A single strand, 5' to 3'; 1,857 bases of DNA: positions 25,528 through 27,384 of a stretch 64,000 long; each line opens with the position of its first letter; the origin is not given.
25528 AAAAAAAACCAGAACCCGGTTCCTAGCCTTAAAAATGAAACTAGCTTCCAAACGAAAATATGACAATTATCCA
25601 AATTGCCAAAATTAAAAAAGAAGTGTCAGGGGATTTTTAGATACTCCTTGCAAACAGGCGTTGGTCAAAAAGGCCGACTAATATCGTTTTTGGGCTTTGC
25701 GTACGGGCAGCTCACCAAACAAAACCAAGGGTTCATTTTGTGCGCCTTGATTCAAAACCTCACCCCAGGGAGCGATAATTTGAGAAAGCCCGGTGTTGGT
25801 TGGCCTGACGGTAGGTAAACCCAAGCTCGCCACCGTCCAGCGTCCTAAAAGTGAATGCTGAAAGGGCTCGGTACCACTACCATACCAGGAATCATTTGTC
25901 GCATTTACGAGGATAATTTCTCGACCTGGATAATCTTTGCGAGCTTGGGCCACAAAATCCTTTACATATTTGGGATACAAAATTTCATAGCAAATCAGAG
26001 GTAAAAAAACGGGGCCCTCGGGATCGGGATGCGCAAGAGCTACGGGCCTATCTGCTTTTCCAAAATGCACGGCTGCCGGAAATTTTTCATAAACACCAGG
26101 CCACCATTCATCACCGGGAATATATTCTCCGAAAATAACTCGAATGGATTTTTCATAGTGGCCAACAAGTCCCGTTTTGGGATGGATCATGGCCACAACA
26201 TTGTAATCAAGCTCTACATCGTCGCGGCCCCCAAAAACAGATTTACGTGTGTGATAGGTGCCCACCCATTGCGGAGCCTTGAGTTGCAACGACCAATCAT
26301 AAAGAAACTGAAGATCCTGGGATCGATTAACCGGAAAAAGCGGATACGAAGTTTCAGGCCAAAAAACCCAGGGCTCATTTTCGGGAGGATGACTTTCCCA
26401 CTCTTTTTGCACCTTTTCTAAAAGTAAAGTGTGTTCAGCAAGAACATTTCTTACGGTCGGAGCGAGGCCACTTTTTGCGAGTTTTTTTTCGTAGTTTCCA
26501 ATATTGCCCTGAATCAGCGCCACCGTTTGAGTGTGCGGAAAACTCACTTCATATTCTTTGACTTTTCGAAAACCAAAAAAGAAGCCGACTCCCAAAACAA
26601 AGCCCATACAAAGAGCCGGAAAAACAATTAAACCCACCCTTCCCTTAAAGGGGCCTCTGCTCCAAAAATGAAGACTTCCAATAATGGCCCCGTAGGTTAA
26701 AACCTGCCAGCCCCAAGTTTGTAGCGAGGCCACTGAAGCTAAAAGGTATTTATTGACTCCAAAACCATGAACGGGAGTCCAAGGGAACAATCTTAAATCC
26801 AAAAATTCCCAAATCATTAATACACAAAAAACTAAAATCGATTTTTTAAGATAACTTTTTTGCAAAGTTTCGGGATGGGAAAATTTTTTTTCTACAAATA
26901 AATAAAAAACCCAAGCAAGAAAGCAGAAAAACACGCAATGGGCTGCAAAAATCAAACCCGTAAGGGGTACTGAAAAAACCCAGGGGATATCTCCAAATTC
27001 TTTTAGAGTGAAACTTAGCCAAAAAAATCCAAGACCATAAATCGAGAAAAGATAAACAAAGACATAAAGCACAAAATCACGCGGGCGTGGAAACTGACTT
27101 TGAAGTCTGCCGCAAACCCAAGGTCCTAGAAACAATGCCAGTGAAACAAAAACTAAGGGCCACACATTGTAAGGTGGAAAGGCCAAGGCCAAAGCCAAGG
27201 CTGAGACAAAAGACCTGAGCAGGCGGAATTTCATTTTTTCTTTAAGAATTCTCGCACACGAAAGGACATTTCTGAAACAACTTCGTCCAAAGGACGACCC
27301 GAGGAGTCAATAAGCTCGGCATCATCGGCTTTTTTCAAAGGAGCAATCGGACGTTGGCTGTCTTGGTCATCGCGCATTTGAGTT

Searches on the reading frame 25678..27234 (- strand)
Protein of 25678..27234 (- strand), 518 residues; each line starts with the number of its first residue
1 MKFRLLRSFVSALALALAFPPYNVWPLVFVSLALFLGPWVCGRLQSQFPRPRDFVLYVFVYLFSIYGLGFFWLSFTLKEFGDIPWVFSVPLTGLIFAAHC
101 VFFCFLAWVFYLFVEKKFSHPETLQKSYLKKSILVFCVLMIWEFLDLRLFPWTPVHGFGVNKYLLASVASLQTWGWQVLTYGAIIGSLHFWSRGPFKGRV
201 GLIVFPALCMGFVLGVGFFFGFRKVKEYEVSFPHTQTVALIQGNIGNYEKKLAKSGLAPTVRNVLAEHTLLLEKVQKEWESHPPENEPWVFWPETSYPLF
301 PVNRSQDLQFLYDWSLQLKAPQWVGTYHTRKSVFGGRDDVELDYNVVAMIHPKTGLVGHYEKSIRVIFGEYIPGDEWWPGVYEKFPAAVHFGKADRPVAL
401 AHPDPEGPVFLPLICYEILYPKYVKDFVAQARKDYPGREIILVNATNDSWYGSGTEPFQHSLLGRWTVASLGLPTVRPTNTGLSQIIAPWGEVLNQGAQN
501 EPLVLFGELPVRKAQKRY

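Call 90: search_protein_families(library=pfam, proteins=[window:25678-27234:-], max_evalue=0.00001)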
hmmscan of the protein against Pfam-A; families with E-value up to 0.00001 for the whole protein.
window:25678-27234:- (518 aa): 2 families
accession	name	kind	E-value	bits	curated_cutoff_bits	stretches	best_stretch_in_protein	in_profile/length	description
PF00795.27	CN_hydrolase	-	1.2e-11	44.9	23.2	1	338-512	87-249/256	Carbon-nitrogen hydrolase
PF20154.4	LNT_N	-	2e-10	41.5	27.1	1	11-155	1-127/159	Apolipoprotein N-acyltransferase N-terminal domain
